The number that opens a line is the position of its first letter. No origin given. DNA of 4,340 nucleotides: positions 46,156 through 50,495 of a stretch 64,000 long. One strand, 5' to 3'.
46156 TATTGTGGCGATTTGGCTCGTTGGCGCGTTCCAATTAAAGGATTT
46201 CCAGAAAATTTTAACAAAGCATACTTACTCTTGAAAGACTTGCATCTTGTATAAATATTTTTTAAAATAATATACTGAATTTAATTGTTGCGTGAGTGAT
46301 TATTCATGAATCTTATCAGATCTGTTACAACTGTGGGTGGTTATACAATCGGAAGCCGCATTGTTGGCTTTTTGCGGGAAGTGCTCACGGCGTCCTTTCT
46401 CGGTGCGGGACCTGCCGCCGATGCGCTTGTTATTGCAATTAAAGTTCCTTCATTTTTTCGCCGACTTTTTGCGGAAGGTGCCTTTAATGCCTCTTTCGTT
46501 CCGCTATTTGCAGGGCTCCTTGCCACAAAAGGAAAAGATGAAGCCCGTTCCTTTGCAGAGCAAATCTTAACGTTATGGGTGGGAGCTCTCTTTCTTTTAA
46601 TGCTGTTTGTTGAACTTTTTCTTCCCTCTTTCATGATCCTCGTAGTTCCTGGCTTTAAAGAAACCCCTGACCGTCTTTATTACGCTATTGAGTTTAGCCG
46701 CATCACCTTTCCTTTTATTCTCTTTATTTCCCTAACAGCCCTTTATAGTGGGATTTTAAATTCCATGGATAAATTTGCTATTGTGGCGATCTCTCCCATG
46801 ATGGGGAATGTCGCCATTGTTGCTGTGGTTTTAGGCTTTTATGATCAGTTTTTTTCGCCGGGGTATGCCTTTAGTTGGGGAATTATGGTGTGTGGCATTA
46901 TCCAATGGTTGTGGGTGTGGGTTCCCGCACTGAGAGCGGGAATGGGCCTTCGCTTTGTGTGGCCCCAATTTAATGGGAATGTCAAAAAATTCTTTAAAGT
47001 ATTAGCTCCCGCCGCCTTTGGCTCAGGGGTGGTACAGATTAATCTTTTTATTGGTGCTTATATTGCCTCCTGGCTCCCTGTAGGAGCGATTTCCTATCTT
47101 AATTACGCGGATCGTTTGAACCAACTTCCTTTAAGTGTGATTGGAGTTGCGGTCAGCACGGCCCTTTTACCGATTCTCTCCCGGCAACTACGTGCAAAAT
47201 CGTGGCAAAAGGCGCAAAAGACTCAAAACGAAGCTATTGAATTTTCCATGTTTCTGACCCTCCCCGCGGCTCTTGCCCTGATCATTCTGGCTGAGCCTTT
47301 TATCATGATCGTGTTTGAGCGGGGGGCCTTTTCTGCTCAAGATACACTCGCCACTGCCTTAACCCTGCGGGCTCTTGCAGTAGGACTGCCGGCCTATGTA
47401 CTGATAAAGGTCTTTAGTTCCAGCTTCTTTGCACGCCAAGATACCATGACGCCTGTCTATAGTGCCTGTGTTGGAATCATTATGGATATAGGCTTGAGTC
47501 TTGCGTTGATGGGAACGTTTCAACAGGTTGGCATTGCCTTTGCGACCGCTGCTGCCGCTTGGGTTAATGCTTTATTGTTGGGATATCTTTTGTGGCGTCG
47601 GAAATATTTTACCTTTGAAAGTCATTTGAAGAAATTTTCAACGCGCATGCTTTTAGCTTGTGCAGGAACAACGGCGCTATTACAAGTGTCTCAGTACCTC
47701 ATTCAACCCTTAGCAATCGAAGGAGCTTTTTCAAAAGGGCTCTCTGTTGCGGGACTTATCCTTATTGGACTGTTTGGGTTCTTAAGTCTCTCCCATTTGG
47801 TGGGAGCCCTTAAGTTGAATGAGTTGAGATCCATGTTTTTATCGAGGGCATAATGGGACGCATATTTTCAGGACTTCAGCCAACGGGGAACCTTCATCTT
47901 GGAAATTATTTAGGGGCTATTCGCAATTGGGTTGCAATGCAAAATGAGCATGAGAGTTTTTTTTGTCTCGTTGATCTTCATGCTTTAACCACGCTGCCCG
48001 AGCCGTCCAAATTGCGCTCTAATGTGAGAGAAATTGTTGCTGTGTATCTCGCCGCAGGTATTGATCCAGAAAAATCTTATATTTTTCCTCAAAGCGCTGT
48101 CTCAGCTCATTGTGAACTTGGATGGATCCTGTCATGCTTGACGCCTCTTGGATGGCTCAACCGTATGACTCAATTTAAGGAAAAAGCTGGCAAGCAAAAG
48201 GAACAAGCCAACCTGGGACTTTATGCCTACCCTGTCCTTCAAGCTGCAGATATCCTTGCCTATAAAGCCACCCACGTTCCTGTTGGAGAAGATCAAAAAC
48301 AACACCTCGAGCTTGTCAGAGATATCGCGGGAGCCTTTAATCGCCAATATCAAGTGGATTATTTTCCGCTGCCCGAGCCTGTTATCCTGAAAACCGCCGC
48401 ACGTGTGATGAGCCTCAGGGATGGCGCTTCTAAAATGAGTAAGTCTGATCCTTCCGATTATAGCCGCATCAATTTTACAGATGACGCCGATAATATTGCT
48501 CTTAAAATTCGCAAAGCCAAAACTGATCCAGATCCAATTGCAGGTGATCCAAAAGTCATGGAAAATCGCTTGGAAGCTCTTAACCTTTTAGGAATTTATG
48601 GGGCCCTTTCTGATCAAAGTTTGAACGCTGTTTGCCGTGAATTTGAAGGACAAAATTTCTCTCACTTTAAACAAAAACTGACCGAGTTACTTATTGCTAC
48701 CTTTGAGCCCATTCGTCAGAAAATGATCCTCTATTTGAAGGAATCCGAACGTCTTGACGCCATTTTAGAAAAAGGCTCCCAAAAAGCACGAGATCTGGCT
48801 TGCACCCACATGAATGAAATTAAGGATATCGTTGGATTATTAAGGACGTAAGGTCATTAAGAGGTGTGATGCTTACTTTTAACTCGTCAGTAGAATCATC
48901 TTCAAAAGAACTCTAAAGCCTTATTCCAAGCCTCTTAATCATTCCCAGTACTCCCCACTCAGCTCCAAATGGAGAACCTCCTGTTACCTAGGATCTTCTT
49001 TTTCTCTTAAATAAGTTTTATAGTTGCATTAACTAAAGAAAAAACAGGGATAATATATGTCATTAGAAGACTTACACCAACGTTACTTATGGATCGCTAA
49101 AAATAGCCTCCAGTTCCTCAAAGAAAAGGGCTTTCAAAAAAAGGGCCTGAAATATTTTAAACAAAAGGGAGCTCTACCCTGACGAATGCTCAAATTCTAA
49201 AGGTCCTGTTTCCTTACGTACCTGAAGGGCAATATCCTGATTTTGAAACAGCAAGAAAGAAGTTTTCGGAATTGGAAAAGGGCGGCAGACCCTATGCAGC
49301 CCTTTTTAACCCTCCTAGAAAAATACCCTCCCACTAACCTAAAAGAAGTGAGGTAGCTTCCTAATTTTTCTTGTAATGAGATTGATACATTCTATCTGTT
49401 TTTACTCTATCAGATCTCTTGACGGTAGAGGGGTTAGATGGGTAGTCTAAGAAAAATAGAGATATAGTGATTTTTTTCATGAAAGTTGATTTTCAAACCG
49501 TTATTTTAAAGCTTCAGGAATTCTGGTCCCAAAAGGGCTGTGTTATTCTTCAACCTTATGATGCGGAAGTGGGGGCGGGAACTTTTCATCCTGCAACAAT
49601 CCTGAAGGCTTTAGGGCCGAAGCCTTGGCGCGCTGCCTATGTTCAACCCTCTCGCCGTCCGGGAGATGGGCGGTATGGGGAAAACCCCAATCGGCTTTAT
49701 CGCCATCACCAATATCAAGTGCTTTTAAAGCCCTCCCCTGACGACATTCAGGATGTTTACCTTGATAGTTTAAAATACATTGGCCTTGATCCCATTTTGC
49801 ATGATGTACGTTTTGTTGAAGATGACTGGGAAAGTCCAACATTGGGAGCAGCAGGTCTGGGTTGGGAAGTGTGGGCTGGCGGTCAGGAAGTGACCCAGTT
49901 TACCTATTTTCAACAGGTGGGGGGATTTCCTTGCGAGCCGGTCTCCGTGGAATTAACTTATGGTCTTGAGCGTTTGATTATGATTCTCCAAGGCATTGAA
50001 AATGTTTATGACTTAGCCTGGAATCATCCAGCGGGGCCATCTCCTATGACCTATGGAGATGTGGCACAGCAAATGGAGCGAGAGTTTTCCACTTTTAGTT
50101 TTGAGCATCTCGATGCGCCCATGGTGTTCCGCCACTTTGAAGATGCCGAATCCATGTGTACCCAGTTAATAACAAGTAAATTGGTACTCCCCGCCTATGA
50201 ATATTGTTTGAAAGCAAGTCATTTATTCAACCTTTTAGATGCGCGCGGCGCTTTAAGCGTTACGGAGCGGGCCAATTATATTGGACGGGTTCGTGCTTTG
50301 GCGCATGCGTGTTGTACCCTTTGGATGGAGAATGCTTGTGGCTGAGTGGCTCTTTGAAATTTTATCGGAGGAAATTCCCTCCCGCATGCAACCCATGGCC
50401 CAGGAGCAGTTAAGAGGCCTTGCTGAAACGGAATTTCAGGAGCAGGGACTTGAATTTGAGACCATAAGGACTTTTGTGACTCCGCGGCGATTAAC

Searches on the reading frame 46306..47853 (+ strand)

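Call 76: search_protein_families(library=pfam, proteins=[window:46306-47853:+], max_evalue=0.00001)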
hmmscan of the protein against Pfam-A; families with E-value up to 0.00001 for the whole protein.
window:46306-47853:+ (515 aa): 3 families
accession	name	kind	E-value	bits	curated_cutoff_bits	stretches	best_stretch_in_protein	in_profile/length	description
PF03023.19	MurJ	-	2.8e-109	366.2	27.4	1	29-455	2-427/451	Lipid II flippase MurJ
PF01554.23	MatE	-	3.6e-09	37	24.9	1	235-397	1-158/161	MatE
PF13440.11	Polysacc_synt_3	-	4.6e-07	29.8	23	1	153-337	107-284/293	Polysaccharide biosynthesis protein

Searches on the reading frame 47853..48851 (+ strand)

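Call 76: search_protein_families(library=pfam, proteins=[window:47853-48851:+], max_evalue=0.00001)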
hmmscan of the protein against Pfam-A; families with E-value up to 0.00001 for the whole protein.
window:47853-48851:+ (332 aa): 1 family
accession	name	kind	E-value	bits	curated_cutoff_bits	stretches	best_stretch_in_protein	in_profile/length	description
PF00579.31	tRNA-synt_1b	-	9.2e-72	242.3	21.1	1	3-284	7-291/292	tRNA synthetases class I (W and Y)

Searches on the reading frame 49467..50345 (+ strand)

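Call 76: search_protein_families(library=pfam, proteins=[window:49467-50345:+], max_evalue=0.00001)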
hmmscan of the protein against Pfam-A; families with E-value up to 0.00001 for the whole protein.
window:49467-50345:+ (292 aa): 1 family
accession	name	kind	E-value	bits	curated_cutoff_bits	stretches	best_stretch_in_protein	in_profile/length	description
PF02091.20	tRNA-synt_2e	-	6.5e-139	462.3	27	1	9-289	1-276/278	Glycyl-tRNA synthetase alpha subunit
